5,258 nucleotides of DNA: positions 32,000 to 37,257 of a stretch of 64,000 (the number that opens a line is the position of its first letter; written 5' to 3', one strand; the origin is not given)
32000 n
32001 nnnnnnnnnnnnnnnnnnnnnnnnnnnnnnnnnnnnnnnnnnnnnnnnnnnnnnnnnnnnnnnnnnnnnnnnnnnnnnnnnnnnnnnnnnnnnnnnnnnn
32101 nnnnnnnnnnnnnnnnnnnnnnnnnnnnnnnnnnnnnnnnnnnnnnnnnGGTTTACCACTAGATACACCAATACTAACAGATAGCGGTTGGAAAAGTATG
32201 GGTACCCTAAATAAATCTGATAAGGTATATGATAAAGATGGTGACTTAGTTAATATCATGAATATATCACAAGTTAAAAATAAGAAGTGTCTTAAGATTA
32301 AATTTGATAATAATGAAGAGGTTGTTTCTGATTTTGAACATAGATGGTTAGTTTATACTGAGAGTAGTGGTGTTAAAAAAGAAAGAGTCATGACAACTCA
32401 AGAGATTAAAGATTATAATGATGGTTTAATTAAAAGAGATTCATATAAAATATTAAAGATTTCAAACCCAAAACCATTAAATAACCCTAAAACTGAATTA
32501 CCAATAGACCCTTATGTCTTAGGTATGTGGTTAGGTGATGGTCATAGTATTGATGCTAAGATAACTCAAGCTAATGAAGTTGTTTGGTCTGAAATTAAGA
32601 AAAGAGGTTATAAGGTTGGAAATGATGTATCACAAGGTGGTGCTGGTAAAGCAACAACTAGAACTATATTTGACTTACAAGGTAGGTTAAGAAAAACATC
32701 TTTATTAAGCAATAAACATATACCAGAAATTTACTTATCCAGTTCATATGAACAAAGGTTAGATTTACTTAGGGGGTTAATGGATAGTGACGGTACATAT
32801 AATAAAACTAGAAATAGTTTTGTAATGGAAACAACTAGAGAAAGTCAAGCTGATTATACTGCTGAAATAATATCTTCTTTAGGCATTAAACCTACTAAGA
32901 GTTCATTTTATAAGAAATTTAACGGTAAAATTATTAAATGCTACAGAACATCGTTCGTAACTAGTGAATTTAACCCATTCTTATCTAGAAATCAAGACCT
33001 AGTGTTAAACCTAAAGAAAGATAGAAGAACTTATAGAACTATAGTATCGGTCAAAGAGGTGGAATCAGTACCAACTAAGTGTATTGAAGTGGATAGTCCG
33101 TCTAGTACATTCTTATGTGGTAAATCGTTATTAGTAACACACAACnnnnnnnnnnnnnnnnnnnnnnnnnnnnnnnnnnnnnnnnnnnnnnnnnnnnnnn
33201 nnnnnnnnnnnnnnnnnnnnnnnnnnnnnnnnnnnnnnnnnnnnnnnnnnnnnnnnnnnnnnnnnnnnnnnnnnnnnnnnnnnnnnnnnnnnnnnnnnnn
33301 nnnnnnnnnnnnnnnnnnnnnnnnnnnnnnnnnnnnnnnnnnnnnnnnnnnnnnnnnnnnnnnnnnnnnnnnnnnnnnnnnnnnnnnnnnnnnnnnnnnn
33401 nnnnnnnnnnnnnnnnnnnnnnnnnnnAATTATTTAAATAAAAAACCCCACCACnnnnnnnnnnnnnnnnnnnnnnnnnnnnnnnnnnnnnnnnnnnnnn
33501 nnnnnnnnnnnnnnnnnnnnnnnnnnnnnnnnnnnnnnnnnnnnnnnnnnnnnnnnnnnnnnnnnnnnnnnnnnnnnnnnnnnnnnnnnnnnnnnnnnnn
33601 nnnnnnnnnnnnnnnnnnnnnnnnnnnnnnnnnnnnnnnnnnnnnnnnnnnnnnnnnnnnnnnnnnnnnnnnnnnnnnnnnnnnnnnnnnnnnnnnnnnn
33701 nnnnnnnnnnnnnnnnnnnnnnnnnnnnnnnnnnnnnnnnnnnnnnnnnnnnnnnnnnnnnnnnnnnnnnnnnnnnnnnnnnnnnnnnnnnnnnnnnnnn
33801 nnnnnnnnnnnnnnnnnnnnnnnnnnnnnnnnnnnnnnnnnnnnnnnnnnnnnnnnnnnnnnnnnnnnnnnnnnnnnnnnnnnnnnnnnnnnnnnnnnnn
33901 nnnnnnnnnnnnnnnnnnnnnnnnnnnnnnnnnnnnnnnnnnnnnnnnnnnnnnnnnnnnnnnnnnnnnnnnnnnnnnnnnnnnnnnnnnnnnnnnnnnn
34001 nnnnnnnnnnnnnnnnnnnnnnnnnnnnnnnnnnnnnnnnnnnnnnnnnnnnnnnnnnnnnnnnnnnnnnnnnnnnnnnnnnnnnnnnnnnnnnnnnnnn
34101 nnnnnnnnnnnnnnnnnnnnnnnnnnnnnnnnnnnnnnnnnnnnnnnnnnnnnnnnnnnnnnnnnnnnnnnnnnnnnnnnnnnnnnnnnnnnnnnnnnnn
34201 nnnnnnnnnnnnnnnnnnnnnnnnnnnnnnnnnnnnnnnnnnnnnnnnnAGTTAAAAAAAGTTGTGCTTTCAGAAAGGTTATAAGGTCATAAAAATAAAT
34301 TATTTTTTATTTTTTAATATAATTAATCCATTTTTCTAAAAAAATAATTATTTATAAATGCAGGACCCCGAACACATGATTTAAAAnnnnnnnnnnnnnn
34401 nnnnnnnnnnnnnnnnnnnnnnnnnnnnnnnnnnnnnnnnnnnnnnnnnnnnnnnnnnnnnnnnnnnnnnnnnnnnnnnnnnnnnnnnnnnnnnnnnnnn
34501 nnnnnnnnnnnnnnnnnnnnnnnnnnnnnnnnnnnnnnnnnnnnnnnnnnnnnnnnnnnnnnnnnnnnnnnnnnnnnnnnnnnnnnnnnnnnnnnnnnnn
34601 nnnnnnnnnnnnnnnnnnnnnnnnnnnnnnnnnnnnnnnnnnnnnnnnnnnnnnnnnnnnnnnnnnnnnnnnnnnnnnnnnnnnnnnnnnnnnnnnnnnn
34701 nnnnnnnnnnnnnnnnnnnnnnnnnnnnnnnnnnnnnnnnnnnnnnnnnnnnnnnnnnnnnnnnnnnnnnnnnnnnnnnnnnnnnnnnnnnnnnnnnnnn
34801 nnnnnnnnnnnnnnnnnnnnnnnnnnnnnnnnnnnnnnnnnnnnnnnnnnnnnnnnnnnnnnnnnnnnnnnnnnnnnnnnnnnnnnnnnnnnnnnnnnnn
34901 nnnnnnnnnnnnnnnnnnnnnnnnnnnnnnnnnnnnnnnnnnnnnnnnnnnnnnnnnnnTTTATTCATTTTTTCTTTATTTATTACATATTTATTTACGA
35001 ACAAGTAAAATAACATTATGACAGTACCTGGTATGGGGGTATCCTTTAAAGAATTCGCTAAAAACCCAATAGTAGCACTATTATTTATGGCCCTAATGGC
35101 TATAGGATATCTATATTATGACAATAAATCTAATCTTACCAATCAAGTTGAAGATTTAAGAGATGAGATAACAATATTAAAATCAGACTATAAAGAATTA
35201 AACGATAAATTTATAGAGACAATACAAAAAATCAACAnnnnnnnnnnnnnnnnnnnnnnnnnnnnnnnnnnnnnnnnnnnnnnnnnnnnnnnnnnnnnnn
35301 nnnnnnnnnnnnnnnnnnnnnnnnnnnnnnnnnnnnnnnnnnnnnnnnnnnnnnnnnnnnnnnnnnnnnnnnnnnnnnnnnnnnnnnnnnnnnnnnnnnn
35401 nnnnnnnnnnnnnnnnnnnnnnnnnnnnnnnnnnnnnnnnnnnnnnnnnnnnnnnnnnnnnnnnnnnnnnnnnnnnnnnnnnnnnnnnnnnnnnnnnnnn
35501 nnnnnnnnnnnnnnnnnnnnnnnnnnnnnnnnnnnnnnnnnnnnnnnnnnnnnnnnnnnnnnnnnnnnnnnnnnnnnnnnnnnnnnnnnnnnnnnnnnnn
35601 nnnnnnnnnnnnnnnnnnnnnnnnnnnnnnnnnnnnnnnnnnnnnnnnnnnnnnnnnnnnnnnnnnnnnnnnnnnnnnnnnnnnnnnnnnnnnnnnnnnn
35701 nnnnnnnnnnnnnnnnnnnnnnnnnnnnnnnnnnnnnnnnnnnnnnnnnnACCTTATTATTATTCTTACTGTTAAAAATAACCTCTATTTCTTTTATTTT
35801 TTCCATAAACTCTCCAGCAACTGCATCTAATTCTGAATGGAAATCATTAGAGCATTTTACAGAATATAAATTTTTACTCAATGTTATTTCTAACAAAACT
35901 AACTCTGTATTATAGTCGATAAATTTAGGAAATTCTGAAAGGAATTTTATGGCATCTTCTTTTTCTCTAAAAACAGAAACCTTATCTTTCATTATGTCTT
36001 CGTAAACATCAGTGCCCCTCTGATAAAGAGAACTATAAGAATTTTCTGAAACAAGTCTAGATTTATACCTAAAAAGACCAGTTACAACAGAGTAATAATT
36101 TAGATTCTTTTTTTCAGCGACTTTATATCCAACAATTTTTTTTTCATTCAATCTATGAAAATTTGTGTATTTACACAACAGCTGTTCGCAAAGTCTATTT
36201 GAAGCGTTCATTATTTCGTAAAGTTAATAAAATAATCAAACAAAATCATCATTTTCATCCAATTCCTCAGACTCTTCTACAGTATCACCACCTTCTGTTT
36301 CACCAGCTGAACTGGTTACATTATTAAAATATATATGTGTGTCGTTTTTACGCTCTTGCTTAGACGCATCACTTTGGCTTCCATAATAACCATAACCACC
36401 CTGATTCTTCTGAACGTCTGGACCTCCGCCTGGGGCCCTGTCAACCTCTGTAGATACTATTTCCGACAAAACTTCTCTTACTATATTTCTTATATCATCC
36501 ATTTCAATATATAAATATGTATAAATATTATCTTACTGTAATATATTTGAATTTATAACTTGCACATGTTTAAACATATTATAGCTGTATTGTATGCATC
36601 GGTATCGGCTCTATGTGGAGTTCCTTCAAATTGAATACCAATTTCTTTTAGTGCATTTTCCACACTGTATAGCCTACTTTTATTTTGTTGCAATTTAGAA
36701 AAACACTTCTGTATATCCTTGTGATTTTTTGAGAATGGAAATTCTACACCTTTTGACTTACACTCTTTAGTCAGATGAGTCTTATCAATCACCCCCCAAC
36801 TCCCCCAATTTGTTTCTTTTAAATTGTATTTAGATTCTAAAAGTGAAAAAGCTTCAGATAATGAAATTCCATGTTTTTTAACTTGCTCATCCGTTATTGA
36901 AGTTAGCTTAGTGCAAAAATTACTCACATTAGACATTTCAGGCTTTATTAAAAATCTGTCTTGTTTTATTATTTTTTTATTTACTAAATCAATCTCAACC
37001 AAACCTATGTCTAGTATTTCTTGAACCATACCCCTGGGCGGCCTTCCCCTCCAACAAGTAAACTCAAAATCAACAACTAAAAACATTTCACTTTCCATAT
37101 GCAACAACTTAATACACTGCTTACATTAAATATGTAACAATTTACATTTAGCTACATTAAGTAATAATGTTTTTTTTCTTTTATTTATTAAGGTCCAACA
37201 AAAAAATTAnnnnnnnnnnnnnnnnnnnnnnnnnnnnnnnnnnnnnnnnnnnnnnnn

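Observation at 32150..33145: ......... intein inserted directly after the catalytic lysine of a PD-(D/E)XK nuclease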

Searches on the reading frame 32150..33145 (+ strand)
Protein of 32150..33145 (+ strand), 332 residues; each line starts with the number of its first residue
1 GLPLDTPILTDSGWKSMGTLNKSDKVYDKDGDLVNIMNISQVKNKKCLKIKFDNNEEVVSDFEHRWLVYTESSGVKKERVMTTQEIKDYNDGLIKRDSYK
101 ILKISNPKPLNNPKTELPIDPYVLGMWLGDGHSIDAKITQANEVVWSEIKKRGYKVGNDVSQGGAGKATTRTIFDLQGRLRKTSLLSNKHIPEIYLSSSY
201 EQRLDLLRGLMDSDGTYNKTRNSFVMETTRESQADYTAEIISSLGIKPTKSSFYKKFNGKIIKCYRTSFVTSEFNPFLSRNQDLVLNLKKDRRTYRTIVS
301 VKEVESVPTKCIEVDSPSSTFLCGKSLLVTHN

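Call 7: search_solved_structures(query=window:32150-33145:+, max_evalue=10, show_alignments=4)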
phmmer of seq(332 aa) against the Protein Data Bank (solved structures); distinct sequences matched with E-value up to 10: 5.
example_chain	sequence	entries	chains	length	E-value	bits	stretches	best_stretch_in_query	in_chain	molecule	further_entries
6bs8_A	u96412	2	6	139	2.5e-12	49.9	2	2-67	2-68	Replicative DNA helicase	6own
6rix_A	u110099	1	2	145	8.1e-12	48.2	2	2-68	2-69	Replicative DNA helicase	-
6riy_A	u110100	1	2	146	3.7e-11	46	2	2-68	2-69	Replicative DNA helicase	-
6riz_A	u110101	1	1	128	0.0059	19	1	2-72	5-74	gp41-1 intein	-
6qaz_A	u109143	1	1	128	0.14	14.6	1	2-71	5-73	cyanophage-like gp41-1 intein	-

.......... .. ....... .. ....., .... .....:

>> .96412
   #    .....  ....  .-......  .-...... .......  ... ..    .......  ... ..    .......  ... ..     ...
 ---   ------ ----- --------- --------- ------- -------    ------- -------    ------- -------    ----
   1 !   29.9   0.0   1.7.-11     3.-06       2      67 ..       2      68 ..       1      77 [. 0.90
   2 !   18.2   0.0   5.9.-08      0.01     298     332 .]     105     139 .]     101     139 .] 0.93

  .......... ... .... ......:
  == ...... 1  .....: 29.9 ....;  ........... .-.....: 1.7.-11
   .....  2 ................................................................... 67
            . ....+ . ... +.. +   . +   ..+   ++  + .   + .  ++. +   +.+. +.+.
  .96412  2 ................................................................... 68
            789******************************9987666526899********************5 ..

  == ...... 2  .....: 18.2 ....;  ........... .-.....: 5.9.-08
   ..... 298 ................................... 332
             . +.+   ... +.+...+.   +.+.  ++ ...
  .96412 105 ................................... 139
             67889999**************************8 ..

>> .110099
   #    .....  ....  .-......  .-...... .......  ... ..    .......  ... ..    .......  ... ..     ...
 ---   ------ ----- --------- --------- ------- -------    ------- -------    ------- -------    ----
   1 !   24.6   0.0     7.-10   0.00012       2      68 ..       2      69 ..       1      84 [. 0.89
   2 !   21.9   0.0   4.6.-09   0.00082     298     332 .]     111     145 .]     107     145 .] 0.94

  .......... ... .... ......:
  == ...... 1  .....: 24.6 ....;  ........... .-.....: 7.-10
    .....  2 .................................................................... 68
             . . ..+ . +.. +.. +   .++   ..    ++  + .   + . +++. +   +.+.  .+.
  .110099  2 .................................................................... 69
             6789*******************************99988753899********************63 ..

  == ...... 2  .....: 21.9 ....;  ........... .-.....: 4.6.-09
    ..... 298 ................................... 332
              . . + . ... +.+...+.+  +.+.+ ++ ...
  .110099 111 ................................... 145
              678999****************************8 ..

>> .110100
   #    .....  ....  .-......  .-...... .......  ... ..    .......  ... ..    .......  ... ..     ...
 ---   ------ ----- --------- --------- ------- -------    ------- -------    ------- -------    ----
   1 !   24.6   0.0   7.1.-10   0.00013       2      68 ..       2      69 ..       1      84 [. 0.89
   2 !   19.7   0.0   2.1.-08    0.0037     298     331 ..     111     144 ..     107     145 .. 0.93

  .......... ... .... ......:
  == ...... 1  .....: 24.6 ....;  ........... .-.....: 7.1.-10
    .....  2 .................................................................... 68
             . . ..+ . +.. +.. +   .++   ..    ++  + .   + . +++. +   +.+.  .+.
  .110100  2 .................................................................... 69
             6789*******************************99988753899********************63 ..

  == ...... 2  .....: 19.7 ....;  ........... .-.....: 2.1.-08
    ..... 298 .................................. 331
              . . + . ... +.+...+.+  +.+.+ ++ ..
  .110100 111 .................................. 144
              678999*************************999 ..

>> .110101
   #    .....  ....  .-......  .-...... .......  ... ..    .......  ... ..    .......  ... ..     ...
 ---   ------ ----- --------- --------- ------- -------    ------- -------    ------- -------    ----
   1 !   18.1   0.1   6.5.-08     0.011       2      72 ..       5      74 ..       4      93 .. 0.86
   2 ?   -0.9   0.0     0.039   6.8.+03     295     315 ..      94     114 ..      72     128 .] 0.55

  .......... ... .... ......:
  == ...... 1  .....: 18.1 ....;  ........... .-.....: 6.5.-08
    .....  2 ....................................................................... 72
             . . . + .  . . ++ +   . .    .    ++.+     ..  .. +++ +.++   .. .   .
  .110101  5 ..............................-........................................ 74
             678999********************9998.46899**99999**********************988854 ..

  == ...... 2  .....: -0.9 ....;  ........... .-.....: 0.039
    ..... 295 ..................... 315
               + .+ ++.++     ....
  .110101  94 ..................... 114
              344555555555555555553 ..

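Call 8: search_protein_families(library=pfam, proteins=[window:32150-33145:+], max_evalue=10)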
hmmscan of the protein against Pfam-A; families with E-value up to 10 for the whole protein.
seq(332 aa): 2 families
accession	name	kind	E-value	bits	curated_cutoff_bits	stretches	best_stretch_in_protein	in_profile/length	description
PF05204.19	Hom_end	-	1.5e-05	25.5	21.1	1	191-264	2-76/110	Homing endonuclease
PF14528.11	LAGLIDADG_3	-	0.00017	22.2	22.5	1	202-253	2-55/82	LAGLIDADG-like domain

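Call 19: find_homologous_proteins(query=window:32150-33145:+, max_evalue=0.001)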
Query seq(332 aa) (332 aa): 440 proteins with E <= 0.001 among 1444 candidates; the best 120 are listed.
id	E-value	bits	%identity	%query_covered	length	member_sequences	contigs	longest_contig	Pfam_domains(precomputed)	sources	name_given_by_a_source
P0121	8.4e-175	599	80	100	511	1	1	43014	PF05204.20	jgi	-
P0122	3.0e-166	570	81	95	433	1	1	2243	PF05204.20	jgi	jgi:hypothetical protein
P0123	5.7e-153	527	72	95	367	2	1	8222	PF05204.20,PF14528.12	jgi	jgi:replicative DNA helicase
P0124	8.7e-152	523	76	93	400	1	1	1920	PF05204.20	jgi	jgi:replicative DNA helicase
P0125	5.2e-150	517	70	100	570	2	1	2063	PF05204.20,PF14528.12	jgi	jgi:hypothetical protein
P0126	5.8e-135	468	65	100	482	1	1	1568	PF05204.20,PF14528.12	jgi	jgi:hypothetical protein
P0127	1.9e-127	443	63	100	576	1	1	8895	PF14528.12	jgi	jgi:hypothetical protein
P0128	4.5e-122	425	60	100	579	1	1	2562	-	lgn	-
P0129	4.9e-122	425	60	100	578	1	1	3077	PF05204.20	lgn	-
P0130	7.9e-120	418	59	100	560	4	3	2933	PF14528.12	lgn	-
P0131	1.1e-119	417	60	100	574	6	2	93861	PF14528.12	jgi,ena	-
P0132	1.4e-119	417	60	100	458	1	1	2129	PF05204.20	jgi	jgi:hypothetical protein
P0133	6.5e-119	415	59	100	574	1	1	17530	PF14528.12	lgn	-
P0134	8.7e-117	408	57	100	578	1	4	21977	PF14528.12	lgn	-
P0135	3.5e-116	406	57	100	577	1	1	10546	-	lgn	-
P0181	3.8e-103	363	65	76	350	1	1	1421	PF05204.20,PF14528.12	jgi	jgi:hypothetical protein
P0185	2.2e-101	357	66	76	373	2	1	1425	PF05204.20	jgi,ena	jgi:hypothetical protein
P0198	1.7e-86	308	45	100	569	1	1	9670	PF12705.14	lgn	-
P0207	4.3e-72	261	44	100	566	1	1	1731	PF05204.20,PF14528.12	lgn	-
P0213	1.7e-69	253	41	95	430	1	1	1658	PF05204.20,PF14528.12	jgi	jgi:replicative DNA helicase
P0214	1.8e-68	249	41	100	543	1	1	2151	PF12705.14,PF14528.12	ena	-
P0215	6.6e-68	247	42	100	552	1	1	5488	PF05204.20,PF14528.12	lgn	-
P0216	9.8e-68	247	42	100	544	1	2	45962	PF12705.14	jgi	jgi:hypothetical protein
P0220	8.8e-66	240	40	100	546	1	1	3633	PF12705.14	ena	-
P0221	9.9e-66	240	41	100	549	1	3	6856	PF12705.14,PF14528.12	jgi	jgi:hypothetical protein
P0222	2.8e-65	239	41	100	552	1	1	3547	PF12705.14,PF14528.12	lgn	-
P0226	2.3e-63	232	38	100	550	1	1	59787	PF12705.14,PF14528.12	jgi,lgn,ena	-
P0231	1.3e-62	230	41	100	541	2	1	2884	PF12705.14,PF14528.12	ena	-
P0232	8.0e-62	227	40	100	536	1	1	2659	PF12705.14,PF14528.12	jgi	jgi:hypothetical protein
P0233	9.2e-62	227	41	100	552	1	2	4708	PF12705.14,PF14528.12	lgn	-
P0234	5.9e-61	224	38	100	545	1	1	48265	PF12705.14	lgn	-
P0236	4.2e-60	222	40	100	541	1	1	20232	PF12705.14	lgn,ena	-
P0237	6.7e-60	221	39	100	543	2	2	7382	PF12705.14,PF14528.12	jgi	jgi:hypothetical protein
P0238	8.9e-60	221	38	100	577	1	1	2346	PF12705.14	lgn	-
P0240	9.3e-60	221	38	100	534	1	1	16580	PF12705.14,PF14528.12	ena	-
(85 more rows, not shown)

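Call 23: search_dna_similar(query=window:32150-33145:+, collection=phages, mode=protein, max_rows=30)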
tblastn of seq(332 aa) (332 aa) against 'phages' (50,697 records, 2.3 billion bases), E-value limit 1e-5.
Records with a match: 819; places in all: 842; records where one place covers at least 80% of the query: 596.
Best place of each record, by identity: <60% 819.
By first word of the organism name: Mycobacterium 300; Salmonella 183; Vibrio 62; Stx2a-converting 49; Klebsiella 37; Escherichia 28; Pseudomonas 22; Aeromonas 19; Gordonia 15; Enterococcus 14; and 40 more.
By host as written in the record: Mycobacterium smegmatis mc2 155 230; - 114; Salmonella enterica 43; Mycobacterium smegmatis mc#155 34; Salmonella enterica subsp. enterica serovar Enteritidis 28; Salmonella enterica subsp. enterica serovar Typhimurium 27; Klebsiella pneumoniae 19; Salmonella sp. 16; and 159 more.
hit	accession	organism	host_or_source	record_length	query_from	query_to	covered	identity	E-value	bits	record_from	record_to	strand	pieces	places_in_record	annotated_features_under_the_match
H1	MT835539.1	Bacteriophage sp.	human fecal samples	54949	1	332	100%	46.6%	9e-90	298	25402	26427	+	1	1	record has no annotation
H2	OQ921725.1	Streptomyces phage Frankenweenie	Streptomyces scabiei RL-34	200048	1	332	100%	39.5%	1e-71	247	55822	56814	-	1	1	79: exonuclease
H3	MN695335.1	Synechococcus phage B23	Synechoccus sp.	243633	1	332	100%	37.8%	2e-50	185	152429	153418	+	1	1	terminase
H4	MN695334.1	Synechococcus phage B3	Synechoccus sp.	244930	1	332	100%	37.8%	2e-50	185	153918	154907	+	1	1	terminase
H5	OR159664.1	Gordonia Phage JonJames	Gordonia terrae 3612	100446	1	332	100%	36.9%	6e-49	181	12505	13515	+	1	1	30: terminase large subunit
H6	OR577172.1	Pseudomonas phage Rollin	Pseudomonas aeruginosa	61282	1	332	100%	35.8%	2e-58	208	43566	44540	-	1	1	hypothetical protein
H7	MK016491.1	Mycobacterium phage BaboJay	Mycobacterium smegmatis mc2 155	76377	1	332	100%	35.5%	5e-50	184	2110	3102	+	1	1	8: terminase large subunit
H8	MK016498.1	Mycobacterium phage Manda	Mycobacterium smegmatis mc2 155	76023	1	332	100%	35.5%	5e-50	184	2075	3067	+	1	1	8: terminase large subunit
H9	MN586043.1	Mycobacterium phage Buck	Mycobacterium smegmatis mc2 155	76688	1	332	100%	35.5%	5e-50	184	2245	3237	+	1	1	8: terminase large subunit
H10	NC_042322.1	Mycobacterium phage LittleE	Mycobacterium smegmatis mc2 155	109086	1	332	100%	35.3%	5e-51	187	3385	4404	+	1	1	9: exonuclease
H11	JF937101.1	Mycobacterium phage LittleE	Mycobacterium smegmatis mc2 155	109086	1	332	100%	35.3%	5e-51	187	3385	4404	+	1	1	9: terminase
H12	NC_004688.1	Mycobacterium phage Omega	Mycobacterium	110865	1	332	100%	35.3%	5e-51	187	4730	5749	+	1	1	exonuclease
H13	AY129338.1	Mycobacterium phage Omega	Mycobacterium sp.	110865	1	332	100%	35.3%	5e-51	187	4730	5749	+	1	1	11: hypothetical protein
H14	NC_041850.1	Mycobacterium phage Eureka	Mycobacterium smegmatis mc2 155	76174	1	332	100%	35.2%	1e-49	183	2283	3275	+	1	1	8: exonuclease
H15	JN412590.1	Mycobacterium phage Eureka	Mycobacterium smegmatis mc2 155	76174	1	332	100%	35.2%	1e-49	183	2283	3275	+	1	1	8: terminase large subunit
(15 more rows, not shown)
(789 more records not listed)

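Call 25: get_annotated_region(hit=H2, flank=1500)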
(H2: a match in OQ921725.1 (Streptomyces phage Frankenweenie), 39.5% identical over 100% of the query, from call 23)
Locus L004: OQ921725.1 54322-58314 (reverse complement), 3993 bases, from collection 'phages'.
description: Streptomyces phage Frankenweenie, complete genome.
organism: Streptomyces phage Frankenweenie (NCBI taxid 2969429)
taxonomy: Viruses; Duplodnaviria; Heunggongvirae; Uroviricota; Caudoviricetes
host: Streptomyces scabiei RL-34; source: soil; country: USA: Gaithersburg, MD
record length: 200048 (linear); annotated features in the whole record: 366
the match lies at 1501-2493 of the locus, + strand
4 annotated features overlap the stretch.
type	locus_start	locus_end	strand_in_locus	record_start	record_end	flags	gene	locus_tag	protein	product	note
CDS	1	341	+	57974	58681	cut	81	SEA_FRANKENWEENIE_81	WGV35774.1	hypothetical protein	-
CDS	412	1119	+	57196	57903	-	80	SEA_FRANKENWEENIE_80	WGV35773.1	glycosyltransferase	-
CDS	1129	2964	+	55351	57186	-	79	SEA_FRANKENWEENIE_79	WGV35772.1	exonuclease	Cas4 exonuclease and intron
CDS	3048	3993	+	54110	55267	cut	78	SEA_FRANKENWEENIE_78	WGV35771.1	hypothetical protein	-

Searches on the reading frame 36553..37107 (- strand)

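Call 63: search_protein_families(library=phrogs, proteins=[window:36553-37107:-], max_evalue=0.001)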
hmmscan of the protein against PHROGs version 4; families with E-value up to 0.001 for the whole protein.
window:36553-37107:- (184 aa): 1 family
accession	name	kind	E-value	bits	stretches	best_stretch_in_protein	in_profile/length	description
phrog_192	-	DNA, RNA and nucleotide metabolism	3.7e-09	37.4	1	1-183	100-272/397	DNA polymerase exonuclease subunit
